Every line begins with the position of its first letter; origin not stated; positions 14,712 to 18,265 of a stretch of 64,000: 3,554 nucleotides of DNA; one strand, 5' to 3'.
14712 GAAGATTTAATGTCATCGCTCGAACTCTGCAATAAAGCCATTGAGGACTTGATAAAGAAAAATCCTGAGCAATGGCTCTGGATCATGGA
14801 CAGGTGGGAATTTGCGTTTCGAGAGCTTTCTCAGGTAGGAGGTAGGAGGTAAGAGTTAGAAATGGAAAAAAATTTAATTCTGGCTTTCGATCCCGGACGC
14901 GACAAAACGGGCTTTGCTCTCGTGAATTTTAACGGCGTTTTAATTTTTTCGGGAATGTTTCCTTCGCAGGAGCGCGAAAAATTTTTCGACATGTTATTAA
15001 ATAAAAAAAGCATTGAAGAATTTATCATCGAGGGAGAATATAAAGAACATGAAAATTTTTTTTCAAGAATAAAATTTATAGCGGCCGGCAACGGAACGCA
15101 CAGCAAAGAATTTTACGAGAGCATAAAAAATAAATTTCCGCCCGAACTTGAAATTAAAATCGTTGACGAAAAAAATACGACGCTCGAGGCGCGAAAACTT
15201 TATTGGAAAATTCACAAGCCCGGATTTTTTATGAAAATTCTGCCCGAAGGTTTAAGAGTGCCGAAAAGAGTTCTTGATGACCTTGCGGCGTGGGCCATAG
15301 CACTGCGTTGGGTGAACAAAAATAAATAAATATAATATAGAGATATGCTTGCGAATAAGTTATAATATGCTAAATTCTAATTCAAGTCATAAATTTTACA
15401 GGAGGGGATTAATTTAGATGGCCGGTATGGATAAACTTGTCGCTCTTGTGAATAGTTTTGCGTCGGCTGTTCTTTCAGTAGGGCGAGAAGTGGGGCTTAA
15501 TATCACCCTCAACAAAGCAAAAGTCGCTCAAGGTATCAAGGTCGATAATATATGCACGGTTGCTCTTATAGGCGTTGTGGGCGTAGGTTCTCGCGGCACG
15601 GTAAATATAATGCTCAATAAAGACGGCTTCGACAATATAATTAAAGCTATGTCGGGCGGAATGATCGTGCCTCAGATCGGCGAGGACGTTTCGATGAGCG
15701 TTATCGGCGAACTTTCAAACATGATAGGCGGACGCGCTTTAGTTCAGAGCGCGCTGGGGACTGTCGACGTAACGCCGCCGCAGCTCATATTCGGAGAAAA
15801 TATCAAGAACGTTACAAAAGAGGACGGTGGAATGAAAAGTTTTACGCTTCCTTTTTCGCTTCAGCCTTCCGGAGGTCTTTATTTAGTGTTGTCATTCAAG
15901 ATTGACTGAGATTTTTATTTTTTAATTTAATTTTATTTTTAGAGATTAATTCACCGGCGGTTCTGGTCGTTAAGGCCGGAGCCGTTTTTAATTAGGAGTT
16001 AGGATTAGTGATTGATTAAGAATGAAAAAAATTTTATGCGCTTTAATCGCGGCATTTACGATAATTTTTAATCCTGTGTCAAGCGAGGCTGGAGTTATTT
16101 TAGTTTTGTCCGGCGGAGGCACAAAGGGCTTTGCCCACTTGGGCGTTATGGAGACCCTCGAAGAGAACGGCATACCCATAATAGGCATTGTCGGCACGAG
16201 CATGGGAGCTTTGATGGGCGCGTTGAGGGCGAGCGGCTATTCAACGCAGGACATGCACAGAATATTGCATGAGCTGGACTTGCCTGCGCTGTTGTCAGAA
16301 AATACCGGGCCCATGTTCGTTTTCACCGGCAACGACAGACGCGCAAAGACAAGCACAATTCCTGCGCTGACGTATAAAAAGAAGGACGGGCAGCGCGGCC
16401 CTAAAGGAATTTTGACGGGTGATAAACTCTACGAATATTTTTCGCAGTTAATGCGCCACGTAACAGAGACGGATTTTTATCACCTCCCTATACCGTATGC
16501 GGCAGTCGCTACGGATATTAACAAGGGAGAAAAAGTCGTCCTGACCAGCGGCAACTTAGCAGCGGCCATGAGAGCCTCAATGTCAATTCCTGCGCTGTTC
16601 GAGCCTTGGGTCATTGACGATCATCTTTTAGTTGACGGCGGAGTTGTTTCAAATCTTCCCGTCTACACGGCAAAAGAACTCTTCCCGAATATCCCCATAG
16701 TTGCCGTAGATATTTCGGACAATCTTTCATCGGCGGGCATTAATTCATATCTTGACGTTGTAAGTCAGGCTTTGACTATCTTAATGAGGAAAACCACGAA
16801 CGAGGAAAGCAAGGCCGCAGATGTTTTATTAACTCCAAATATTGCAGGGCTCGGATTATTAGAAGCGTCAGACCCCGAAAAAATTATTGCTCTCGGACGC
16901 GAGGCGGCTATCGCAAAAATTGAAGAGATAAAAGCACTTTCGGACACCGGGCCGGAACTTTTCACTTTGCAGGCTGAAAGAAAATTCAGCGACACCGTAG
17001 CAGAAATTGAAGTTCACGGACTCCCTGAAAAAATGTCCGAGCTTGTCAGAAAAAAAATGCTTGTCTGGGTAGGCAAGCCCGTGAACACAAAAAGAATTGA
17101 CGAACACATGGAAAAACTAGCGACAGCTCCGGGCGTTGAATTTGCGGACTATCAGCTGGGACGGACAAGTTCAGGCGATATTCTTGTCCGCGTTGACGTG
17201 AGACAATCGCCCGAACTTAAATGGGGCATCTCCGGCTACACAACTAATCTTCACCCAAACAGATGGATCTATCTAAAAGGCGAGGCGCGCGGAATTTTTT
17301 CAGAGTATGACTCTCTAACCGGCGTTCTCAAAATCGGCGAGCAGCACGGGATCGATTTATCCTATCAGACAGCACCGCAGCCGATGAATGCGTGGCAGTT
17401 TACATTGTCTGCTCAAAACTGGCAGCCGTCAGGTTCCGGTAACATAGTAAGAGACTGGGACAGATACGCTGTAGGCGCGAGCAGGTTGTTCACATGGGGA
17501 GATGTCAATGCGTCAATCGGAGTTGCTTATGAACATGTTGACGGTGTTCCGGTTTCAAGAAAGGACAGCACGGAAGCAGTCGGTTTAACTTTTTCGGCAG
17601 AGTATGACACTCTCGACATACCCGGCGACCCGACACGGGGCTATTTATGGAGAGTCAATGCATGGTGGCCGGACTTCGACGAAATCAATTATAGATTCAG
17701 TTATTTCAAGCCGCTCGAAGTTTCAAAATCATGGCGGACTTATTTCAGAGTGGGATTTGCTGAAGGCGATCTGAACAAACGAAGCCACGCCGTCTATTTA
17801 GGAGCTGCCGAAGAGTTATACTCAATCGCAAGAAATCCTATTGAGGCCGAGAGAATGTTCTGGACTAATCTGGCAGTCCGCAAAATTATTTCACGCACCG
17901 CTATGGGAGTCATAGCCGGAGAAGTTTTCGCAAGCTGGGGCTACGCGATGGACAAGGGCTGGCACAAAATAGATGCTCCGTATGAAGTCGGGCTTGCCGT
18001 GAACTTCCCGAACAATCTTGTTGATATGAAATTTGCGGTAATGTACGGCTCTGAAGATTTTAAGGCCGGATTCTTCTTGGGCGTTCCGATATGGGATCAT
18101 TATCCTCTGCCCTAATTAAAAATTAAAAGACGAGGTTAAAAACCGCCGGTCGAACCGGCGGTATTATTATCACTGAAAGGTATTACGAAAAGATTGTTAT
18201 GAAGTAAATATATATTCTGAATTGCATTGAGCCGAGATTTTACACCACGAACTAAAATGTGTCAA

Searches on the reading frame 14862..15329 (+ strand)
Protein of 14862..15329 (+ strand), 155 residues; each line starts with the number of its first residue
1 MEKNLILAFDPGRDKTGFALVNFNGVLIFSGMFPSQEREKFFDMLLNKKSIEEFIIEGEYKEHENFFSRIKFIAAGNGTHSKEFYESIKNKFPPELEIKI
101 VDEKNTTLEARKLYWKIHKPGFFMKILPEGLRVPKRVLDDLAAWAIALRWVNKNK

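Call 9: search_protein_families(library=pfam, proteins=[window:14862-15329:+])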
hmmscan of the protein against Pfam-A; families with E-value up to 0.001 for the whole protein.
window:14862-15329:+ (155 aa): 1 family
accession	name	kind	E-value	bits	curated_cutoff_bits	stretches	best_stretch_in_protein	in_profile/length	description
PF03652.20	RuvX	-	1.2e-05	26.1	29.2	1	6-114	3-105/134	Holliday junction resolvase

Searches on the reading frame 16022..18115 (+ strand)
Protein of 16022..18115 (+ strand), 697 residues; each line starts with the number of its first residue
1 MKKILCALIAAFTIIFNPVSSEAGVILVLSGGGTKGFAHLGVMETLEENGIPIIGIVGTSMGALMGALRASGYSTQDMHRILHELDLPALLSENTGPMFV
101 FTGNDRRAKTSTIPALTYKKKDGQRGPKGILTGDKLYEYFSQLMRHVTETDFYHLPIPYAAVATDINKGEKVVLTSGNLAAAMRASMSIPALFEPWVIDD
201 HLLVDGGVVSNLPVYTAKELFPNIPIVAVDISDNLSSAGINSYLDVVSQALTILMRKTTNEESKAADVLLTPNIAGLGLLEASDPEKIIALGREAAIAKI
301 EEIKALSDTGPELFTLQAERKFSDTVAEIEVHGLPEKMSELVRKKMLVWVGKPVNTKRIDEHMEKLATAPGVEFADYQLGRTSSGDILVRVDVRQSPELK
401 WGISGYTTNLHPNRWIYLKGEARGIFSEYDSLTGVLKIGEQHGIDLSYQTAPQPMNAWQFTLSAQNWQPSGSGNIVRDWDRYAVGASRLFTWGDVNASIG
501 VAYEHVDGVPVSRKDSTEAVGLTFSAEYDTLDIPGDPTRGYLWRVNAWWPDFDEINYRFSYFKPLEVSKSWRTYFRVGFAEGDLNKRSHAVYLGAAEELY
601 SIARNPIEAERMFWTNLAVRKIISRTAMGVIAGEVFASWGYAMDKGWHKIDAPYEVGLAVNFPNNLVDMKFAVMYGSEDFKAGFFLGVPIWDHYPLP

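Call 9: search_protein_families(library=pfam, proteins=[window:16022-18115:+])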
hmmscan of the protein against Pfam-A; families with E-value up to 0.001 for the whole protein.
window:16022-18115:+ (697 aa): 1 family
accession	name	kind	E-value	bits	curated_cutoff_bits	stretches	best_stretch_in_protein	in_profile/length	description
PF01734.28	Patatin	-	4.5e-32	112.3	27.7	1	27-217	1-190/191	Patatin-like phospholipase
